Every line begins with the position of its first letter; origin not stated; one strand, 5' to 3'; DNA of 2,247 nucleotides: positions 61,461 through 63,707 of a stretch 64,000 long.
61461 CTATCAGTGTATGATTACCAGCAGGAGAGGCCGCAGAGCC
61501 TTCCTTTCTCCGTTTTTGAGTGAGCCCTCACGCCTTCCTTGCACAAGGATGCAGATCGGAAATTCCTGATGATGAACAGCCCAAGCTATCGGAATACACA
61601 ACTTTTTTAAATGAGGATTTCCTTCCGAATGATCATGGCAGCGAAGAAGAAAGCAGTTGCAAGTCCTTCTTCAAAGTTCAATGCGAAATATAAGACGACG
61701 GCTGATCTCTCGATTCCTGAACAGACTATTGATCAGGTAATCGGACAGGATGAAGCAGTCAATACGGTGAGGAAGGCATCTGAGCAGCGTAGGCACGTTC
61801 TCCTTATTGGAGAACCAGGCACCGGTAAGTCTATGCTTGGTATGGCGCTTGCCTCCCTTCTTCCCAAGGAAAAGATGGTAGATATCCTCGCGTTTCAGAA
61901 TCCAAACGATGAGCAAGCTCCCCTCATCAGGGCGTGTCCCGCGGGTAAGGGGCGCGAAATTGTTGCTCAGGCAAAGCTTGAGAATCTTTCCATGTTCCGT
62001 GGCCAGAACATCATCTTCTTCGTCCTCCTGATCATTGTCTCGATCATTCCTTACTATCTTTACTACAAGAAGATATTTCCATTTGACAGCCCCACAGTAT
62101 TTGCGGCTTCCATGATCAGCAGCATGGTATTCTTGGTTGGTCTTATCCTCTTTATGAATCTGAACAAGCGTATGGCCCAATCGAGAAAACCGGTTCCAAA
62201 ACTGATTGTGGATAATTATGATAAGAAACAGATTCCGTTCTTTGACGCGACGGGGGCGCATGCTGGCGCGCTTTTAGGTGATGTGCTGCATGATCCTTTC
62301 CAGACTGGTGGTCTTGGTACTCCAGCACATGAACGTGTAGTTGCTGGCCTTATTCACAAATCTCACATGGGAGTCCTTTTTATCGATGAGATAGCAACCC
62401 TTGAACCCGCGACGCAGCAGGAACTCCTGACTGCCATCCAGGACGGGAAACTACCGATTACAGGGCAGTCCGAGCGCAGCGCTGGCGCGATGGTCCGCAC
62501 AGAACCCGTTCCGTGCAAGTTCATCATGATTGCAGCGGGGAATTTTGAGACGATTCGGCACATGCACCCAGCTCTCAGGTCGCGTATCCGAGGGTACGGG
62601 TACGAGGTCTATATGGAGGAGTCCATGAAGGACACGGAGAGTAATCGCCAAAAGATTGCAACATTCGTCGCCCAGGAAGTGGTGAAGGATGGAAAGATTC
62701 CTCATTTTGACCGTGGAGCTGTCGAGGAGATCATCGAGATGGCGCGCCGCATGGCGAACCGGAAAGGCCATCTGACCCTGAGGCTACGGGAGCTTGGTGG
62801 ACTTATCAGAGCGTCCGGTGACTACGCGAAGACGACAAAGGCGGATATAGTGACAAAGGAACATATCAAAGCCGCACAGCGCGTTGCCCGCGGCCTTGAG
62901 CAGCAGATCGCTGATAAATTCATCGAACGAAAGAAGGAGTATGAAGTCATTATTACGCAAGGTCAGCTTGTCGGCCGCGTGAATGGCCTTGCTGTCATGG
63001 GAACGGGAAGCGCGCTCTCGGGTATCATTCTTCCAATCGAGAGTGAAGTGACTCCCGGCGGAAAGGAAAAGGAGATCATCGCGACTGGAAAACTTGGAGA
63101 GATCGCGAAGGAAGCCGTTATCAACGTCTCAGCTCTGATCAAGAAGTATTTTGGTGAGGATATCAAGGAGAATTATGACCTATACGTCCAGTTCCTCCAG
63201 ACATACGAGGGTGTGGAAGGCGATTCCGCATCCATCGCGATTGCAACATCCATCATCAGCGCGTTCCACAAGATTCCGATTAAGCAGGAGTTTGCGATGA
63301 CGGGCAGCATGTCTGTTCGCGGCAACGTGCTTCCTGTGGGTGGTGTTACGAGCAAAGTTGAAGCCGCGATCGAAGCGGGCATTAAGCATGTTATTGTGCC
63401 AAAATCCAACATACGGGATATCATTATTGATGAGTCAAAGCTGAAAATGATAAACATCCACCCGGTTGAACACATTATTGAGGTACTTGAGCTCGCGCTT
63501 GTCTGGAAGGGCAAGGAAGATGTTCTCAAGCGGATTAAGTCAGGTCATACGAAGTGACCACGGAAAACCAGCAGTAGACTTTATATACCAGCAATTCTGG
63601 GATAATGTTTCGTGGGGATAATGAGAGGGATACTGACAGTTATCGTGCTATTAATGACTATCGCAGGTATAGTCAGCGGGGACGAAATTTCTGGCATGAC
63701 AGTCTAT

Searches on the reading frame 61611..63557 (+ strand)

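Call 12: search_protein_families(library=pfam, proteins=[window:61611-63557:+], max_evalue=0.001)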
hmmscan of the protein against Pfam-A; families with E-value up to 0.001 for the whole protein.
window:61611-63557:+ (648 aa): 17 families
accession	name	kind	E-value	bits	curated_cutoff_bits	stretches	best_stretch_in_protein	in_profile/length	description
PF05362.19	Lon_C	-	1.1e-31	110.4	21.1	1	447-631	20-204/205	Lon protease (S16) C-terminal proteolytic domain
PF01078.27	Mg_chelatase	-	6e-13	49.1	20.3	1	41-93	3-55/207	Magnesium chelatase, subunit ChlI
PF00158.32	Sigma54_activat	-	6.2e-12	46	20.2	1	239-289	81-130/168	Sigma-54 interaction domain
PF07728.20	AAA_5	-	1.1e-10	42.1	22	1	62-87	1-27/139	AAA domain (dynein-related subfamily)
PF20436.4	LonB_AAA-LID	-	2e-10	41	22.4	1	365-423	1-59/65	Archaeal LonB, AAA+ ATPase LID domain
PF13541.12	ChlI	-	2.4e-08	34.3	27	1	535-600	56-121/121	Subunit ChlI of Mg-chelatase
PF05496.18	RuvB_N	-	2.2e-07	31.2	27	0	244-293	76-125/159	Holliday junction DNA helicase RuvB P-loop domain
PF00004.35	AAA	-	7.5e-07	30.1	21.2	0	63-84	1-22/131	ATPase family associated with various cellular activities (AAA)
PF14532.12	Sigma54_activ_2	-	7.8e-06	26.6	25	0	51-97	12-56/138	Sigma-54 interaction domain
PF13401.12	AAA_22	-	1.9e-05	25.4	27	0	58-100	3-34/130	AAA domain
PF13191.12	AAA_16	-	2.7e-05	25.2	32.6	1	47-108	6-72/167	AAA ATPase domain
PF20720.3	nSTAND3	-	0.00011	22.3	27.2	1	48-97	5-53/155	Novel STAND NTPase 3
PF00493.29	MCM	-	0.00045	19.9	23.3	0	57-89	54-86/224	MCM P-loop domain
PF01057.23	Parvo_NS1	-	0.00049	19.6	20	1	50-96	103-149/271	Parvovirus non-structural protein NS1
PF07724.20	AAA_2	-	0.00071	20.1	27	0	248-321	71-134/166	AAA domain (Cdc48 subfamily)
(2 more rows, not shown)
